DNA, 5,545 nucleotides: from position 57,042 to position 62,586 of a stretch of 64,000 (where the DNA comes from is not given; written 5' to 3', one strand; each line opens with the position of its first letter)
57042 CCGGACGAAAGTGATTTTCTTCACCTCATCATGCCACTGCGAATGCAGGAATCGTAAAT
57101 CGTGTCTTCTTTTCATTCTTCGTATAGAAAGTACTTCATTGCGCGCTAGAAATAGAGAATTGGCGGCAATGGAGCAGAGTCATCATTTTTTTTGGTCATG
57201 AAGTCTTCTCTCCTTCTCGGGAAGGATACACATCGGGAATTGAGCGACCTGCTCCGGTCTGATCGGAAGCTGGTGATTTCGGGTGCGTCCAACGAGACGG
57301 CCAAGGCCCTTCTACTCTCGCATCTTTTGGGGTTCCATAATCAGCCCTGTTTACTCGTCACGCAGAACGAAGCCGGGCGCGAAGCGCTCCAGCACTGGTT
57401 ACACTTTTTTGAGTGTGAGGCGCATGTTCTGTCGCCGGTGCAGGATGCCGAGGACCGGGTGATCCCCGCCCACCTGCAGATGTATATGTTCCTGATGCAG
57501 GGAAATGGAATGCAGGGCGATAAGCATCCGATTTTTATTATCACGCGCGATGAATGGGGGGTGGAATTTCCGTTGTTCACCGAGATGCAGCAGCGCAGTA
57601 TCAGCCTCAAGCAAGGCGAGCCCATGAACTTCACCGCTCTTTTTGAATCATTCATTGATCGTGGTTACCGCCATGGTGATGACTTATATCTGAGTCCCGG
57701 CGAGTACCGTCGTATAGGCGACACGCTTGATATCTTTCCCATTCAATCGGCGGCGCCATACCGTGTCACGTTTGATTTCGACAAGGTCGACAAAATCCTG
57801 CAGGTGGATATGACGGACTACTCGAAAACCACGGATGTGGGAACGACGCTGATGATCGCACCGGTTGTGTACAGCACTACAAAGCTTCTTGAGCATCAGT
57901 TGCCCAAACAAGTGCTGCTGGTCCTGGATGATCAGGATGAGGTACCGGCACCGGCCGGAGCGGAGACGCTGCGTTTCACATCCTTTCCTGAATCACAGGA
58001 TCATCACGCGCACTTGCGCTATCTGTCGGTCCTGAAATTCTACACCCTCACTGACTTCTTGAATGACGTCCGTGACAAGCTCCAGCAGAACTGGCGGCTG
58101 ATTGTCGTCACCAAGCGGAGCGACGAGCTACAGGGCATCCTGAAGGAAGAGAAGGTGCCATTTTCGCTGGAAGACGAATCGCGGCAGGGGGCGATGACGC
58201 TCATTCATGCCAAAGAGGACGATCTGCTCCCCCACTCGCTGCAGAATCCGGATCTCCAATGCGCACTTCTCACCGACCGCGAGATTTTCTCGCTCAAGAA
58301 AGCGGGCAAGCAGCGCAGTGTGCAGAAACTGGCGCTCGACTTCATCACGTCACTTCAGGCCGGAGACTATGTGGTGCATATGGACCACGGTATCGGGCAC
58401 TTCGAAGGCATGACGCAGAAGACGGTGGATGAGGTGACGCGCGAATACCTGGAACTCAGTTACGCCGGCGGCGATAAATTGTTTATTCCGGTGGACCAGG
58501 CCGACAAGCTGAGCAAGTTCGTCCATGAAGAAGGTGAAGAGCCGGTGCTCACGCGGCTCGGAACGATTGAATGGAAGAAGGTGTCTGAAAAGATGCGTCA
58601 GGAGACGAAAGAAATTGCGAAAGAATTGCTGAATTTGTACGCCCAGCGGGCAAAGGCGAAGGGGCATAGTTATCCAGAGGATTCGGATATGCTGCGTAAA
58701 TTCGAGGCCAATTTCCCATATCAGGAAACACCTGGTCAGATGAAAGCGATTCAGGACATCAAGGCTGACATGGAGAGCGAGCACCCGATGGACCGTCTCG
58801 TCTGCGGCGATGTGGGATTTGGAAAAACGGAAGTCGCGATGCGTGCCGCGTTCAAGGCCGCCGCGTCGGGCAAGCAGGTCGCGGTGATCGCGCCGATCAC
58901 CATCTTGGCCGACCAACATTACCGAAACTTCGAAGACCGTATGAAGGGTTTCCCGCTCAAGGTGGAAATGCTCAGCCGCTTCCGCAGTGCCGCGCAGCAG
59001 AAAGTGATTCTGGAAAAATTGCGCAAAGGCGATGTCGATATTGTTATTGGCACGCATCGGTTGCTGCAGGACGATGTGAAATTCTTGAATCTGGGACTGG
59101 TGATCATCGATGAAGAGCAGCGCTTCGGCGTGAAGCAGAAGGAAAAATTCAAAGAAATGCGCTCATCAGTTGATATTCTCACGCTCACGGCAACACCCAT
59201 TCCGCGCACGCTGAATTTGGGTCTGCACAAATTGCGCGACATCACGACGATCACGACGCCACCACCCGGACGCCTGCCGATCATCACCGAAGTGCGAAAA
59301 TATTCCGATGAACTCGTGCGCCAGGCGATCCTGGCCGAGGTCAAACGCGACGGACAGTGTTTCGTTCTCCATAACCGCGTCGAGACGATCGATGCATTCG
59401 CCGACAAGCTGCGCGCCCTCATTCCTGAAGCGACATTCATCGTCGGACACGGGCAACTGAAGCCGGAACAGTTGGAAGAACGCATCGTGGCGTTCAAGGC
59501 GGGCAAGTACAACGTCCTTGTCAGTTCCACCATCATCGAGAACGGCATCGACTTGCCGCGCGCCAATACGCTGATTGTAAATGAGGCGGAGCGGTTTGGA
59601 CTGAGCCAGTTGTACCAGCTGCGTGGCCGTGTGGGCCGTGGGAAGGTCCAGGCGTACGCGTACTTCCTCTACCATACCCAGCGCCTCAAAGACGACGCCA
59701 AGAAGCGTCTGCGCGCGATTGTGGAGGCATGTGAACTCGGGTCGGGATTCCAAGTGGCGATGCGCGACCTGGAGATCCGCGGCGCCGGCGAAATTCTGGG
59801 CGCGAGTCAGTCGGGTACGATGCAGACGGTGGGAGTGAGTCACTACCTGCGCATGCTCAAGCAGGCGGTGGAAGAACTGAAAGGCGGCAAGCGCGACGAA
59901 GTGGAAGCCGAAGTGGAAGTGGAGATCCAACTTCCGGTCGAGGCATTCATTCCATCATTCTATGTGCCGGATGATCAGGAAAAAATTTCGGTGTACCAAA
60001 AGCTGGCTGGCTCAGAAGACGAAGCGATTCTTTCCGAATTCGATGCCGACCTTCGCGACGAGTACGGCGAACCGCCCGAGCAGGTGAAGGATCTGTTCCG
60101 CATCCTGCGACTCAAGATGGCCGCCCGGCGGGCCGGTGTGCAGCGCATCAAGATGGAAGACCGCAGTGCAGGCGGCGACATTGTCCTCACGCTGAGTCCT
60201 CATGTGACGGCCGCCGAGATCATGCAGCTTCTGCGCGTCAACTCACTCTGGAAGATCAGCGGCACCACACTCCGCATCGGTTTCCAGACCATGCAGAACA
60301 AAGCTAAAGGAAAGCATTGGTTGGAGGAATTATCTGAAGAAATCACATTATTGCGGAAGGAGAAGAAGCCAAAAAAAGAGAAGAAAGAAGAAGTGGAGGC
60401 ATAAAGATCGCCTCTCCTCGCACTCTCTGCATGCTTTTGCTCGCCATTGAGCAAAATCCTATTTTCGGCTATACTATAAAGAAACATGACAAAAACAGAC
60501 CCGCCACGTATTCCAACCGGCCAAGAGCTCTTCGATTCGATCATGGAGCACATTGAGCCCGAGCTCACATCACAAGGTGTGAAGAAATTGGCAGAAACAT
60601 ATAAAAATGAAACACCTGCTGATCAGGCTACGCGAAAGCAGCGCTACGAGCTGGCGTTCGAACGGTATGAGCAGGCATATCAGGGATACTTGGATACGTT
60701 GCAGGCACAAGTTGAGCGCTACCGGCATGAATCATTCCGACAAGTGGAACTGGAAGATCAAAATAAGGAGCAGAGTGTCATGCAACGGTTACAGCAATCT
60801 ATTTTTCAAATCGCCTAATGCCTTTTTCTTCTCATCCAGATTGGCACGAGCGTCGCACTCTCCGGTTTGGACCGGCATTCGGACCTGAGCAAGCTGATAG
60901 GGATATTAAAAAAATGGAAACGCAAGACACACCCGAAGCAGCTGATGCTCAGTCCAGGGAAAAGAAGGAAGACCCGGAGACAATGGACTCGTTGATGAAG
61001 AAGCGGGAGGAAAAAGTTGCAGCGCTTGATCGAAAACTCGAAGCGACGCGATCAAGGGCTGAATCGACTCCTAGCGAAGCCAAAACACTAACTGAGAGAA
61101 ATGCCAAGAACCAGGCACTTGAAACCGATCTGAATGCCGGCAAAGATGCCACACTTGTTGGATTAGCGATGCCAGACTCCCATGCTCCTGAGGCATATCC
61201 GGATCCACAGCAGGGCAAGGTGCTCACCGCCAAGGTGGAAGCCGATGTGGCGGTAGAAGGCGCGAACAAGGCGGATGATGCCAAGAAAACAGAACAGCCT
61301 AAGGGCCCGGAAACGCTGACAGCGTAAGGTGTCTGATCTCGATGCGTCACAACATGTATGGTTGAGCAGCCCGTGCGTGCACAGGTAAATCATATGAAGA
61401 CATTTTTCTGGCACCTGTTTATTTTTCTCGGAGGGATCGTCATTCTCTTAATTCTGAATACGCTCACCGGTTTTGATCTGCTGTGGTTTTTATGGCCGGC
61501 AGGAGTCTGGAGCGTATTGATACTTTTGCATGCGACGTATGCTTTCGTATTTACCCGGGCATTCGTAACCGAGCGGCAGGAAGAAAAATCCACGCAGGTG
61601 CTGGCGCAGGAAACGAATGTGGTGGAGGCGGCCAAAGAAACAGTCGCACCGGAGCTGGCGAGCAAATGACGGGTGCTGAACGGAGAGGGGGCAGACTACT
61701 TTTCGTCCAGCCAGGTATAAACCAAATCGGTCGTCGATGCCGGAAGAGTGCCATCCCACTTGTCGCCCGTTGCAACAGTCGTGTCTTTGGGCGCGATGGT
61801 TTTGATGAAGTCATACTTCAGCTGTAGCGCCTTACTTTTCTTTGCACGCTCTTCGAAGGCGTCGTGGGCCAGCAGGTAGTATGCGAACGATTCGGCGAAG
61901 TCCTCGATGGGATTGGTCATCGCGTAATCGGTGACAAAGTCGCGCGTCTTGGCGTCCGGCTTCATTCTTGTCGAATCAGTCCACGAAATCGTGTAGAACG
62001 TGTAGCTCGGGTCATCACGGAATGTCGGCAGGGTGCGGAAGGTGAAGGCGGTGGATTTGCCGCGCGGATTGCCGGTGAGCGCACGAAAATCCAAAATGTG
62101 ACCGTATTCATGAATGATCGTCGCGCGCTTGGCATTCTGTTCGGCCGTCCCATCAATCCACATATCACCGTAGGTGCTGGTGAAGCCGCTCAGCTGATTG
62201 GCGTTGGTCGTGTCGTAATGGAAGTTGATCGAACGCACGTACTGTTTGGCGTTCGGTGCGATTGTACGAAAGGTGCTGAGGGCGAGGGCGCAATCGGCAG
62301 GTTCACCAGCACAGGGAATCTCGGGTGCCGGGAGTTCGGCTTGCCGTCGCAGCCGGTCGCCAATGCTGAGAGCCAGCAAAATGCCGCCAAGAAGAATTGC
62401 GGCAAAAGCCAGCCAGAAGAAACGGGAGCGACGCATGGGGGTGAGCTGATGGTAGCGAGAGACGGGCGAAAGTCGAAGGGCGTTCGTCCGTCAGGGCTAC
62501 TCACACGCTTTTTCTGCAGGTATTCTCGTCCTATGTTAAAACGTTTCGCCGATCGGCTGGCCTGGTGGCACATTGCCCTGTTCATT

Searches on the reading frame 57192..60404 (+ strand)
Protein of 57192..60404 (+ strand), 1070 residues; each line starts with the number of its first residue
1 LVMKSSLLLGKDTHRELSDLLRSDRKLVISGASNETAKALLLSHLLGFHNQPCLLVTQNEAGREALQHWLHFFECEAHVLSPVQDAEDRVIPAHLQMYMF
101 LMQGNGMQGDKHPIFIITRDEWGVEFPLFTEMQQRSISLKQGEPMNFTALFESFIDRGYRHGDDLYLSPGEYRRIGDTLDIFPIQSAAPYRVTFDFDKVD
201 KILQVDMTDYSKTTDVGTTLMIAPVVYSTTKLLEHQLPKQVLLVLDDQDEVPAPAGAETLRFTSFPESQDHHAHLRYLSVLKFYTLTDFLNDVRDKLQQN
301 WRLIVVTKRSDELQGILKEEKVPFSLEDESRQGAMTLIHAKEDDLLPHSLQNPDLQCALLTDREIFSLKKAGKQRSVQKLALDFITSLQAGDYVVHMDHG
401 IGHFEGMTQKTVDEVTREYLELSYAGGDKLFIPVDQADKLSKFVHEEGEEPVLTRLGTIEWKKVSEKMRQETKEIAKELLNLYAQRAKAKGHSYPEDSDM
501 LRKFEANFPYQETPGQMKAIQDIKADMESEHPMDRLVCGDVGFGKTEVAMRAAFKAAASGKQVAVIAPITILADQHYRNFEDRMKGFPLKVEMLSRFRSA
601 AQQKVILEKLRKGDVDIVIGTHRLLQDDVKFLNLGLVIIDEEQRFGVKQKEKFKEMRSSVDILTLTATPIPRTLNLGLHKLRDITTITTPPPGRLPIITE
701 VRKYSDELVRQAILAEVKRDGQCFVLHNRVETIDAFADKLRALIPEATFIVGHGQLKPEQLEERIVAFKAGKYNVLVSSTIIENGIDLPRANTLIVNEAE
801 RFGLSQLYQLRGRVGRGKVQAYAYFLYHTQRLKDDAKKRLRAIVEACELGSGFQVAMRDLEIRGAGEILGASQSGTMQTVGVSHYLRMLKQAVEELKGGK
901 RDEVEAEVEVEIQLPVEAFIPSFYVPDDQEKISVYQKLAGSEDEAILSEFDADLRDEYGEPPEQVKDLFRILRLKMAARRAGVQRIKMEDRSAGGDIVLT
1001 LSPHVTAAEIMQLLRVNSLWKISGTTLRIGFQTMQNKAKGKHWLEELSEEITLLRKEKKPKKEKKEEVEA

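Call 34: search_protein_families(library=pfam, proteins=[window:57192-60404:+], max_evalue=0.001)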
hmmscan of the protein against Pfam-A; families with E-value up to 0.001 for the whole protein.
window:57192-60404:+ (1070 aa): 6 families
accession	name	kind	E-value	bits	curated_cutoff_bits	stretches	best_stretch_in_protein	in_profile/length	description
PF00270.35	DEAD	-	3.2e-26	92.5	26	1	513-674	1-164/167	DEAD/DEAH box helicase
PF03461.20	TRCF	-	1.2e-21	77.3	25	1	914-992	1-79/95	TRCF domain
PF02559.22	CarD_TRCF_RID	-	2.8e-21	75.8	23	1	388-444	1-57/57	CarD-like/TRCF RID domain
PF00271.37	Helicase_C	-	4.9e-21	75.5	23.5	1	711-817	8-109/110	Helicase conserved C-terminal domain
PF17757.6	UvrB_inter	-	2.7e-12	47.1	22.9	1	137-216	1-80/91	UvrB interaction domain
PF04851.21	ResIII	-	2.8e-10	40.8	22.5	1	513-669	5-162/164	Type III restriction enzyme, res subunit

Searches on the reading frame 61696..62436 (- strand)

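Call 34: search_protein_families(library=pfam, proteins=[window:61696-62436:-], max_evalue=0.001)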
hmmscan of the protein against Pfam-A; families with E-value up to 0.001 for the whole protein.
window:61696-62436:- (246 aa): 3 families
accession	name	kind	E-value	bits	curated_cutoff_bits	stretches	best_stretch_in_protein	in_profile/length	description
PF15887.11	Peptidase_Mx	-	5e-07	29.8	27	1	158-201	134-177/236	Putative zinc-binding metallo-peptidase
PF15890.11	Peptidase_Mx1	-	1e-05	25.5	25.6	1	148-215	154-221/240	Putative zinc-binding metallo-peptidase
PF07737.17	ATLF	-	0.00065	19.9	27.4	1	101-196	108-176/193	Anthrax toxin lethal factor, N- and C-terminal domain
